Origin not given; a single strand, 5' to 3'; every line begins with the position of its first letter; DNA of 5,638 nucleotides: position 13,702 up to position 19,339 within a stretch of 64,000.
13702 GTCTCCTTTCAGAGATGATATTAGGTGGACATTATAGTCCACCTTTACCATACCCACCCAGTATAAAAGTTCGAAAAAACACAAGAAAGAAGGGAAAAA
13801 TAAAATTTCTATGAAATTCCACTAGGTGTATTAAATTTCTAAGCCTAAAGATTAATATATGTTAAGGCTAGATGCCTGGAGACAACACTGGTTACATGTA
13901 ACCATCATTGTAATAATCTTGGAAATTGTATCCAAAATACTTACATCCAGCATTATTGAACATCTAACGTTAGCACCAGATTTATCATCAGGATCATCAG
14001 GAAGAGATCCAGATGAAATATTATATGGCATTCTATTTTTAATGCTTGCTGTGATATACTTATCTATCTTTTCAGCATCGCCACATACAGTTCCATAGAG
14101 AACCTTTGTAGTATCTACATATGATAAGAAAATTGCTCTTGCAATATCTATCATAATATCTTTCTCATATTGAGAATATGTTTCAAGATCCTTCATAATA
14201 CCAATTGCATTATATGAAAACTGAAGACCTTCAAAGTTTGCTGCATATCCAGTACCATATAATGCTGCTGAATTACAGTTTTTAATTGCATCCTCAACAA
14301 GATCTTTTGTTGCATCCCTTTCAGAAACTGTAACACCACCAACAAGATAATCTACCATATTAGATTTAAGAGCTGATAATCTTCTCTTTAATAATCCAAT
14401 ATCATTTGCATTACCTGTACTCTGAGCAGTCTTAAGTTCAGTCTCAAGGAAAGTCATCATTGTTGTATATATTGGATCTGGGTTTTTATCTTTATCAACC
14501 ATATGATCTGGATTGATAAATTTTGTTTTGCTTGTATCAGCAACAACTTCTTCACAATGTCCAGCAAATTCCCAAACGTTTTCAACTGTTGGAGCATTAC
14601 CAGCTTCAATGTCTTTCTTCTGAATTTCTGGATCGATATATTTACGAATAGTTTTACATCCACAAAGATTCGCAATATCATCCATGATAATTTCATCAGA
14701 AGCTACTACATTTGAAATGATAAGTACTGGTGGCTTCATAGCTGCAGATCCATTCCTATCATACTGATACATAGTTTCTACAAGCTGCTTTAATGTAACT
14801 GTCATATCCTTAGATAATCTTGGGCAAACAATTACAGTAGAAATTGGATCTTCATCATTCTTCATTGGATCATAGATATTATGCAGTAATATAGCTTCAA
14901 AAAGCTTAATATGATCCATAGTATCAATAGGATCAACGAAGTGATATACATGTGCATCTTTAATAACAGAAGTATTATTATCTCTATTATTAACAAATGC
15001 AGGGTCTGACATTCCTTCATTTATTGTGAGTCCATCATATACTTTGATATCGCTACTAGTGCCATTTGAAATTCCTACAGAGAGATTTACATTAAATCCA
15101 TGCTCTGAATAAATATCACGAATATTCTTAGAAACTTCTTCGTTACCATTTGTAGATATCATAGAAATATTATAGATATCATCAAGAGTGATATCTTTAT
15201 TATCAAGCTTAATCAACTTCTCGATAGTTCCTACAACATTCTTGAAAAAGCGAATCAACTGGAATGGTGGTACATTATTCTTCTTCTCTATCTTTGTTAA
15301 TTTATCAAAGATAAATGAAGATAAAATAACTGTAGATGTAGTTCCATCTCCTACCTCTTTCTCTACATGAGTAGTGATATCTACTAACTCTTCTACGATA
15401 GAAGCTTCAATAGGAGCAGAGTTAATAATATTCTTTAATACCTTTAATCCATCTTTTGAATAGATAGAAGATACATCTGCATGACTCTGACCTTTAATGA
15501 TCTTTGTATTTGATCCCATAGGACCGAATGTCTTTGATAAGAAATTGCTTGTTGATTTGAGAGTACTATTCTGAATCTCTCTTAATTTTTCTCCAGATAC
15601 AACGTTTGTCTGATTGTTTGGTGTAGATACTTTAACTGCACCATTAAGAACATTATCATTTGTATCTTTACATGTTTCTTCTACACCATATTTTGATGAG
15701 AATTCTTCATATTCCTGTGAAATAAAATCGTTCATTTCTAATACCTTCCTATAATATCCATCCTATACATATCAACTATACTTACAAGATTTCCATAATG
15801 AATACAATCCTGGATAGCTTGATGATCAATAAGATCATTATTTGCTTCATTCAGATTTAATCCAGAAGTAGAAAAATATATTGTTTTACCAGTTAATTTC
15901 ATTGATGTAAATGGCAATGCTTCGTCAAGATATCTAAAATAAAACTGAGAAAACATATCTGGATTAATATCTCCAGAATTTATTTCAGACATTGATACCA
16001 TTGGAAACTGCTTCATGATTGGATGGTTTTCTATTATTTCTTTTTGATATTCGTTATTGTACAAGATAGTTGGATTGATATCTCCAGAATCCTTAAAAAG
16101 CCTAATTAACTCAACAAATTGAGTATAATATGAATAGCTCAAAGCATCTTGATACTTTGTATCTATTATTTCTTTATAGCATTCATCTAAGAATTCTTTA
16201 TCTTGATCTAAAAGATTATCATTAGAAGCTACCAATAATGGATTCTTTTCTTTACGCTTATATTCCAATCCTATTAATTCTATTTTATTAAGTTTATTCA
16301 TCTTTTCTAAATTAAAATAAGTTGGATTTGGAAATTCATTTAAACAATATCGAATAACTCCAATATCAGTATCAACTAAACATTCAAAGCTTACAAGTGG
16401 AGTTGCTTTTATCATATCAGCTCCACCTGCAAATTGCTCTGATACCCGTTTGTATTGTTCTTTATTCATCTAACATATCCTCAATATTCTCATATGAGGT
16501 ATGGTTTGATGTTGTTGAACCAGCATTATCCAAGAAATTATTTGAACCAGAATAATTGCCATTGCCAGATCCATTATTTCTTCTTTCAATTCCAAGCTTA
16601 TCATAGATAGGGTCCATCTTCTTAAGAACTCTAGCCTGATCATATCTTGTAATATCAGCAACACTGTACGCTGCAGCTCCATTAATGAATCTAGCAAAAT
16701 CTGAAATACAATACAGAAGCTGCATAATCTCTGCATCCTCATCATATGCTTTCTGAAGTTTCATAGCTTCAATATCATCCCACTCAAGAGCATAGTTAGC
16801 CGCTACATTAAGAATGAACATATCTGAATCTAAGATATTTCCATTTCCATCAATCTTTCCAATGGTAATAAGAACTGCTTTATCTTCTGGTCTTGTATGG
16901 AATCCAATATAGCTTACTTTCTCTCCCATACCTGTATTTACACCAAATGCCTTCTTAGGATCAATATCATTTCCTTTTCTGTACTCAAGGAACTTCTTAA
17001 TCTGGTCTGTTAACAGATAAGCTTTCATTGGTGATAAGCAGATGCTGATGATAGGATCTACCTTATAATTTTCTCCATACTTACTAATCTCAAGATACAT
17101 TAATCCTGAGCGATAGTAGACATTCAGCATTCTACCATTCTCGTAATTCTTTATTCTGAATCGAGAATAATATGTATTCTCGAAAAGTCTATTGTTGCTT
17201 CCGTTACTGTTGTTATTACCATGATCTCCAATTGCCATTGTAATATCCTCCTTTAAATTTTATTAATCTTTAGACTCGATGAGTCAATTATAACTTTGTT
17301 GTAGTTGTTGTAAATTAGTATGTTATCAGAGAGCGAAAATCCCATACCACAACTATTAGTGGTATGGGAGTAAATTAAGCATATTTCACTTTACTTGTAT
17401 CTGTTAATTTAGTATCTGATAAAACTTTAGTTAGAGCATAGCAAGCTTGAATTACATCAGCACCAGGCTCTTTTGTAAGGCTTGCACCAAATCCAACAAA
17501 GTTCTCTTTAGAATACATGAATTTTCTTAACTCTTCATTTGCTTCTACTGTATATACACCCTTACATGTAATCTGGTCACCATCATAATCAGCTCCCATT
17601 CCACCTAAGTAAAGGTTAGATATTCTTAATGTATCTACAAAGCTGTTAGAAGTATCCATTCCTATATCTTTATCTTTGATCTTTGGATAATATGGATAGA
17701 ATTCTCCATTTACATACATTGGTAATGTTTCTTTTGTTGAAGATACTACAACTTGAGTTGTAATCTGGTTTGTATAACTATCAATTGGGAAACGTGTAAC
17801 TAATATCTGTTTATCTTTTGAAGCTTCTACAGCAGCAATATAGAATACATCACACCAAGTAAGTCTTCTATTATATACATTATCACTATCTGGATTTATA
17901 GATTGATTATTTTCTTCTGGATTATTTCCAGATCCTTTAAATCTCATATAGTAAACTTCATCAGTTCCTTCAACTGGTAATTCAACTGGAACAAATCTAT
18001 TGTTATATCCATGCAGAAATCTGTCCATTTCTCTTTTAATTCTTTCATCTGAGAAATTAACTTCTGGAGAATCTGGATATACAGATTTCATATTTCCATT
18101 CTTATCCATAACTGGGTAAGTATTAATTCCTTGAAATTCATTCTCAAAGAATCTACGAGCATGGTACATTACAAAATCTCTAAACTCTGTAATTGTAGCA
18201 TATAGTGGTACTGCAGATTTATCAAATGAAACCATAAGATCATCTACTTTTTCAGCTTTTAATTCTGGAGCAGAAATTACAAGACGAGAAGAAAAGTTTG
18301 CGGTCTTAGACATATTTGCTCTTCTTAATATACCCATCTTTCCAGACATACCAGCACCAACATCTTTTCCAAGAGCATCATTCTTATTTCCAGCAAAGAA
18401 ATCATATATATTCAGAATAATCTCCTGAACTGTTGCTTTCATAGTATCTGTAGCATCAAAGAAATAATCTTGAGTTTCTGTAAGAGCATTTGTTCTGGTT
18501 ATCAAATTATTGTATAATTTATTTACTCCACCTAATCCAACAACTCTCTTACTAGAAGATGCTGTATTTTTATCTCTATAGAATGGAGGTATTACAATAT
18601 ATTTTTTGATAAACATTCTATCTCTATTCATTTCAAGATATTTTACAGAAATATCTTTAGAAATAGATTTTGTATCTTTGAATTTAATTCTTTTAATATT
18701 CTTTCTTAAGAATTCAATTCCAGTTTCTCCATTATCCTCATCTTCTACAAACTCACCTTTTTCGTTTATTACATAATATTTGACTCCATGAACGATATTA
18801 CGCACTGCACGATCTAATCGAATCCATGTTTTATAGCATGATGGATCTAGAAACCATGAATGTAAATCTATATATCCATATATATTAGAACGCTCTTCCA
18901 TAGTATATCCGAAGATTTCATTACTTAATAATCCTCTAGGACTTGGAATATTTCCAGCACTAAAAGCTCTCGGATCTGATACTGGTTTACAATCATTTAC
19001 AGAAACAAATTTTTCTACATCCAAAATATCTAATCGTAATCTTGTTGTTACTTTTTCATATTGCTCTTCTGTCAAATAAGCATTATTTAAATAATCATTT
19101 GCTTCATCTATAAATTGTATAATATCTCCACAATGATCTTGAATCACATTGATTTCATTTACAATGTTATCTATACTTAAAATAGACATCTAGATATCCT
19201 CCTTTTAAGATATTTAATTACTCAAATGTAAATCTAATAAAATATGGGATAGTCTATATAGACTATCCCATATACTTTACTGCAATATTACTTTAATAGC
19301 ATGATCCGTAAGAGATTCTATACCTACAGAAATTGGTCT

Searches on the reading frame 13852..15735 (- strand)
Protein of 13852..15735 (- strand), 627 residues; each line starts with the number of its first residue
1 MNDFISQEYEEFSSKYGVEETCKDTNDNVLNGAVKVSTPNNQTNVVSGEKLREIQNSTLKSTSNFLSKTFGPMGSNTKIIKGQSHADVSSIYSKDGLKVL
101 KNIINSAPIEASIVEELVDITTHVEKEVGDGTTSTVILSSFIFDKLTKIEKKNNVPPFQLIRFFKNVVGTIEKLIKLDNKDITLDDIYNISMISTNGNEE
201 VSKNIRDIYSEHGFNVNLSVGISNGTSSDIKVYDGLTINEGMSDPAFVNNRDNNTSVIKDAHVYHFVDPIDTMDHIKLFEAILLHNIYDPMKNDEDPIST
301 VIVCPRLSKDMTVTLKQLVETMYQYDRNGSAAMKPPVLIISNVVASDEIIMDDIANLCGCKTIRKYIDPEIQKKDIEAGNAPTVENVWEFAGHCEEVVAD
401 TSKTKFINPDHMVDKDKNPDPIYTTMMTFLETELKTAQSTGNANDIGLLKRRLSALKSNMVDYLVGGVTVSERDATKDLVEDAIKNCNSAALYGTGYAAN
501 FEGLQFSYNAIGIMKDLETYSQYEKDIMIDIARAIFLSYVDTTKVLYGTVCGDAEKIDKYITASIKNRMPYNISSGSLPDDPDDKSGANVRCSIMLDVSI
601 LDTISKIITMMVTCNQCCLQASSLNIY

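Call 10: search_protein_families(library=phrogs, proteins=[window:13852-15735:-], max_evalue=0.001)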
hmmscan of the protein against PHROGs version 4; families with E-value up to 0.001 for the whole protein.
window:13852-15735:- (627 aa): 2 families
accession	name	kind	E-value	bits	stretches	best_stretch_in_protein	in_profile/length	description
phrog_5725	-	other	7.1e-47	161.2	1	42-620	4-533/540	chaperonin groEL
phrog_24421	-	unknown function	0.00026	22.2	0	389-460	36-99/136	-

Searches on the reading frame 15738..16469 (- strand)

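Call 10: search_protein_families(library=phrogs, proteins=[window:15738-16469:-], max_evalue=0.001)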
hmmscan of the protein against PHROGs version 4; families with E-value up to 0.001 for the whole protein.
window:15738-16469:- (243 aa): 0 families

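Call 32: search_protein_families(library=pfam, proteins=[window:15738-16469:-], max_evalue=0.1)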
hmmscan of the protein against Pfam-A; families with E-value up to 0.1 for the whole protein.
window:15738-16469:- (243 aa): 1 family
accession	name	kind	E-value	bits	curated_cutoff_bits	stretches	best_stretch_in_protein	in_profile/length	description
PF13448.11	DUF4114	-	0.043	15.2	27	0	193-217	27-51/85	Domain of unknown function (DUF4114)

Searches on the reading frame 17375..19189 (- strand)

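Call 10: search_protein_families(library=phrogs, proteins=[window:17375-19189:-], max_evalue=0.001)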
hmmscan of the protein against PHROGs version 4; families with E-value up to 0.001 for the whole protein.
window:17375-19189:- (604 aa): 2 families
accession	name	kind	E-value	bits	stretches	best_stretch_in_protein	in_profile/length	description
phrog_2986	-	DNA, RNA and nucleotide metabolism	2.2e-70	238.3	1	51-585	8-535/539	RNA polymerase beta subunit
phrog_2987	-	DNA, RNA and nucleotide metabolism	4.2e-07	30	0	520-557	404-441/478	RNA polymerase beta subunit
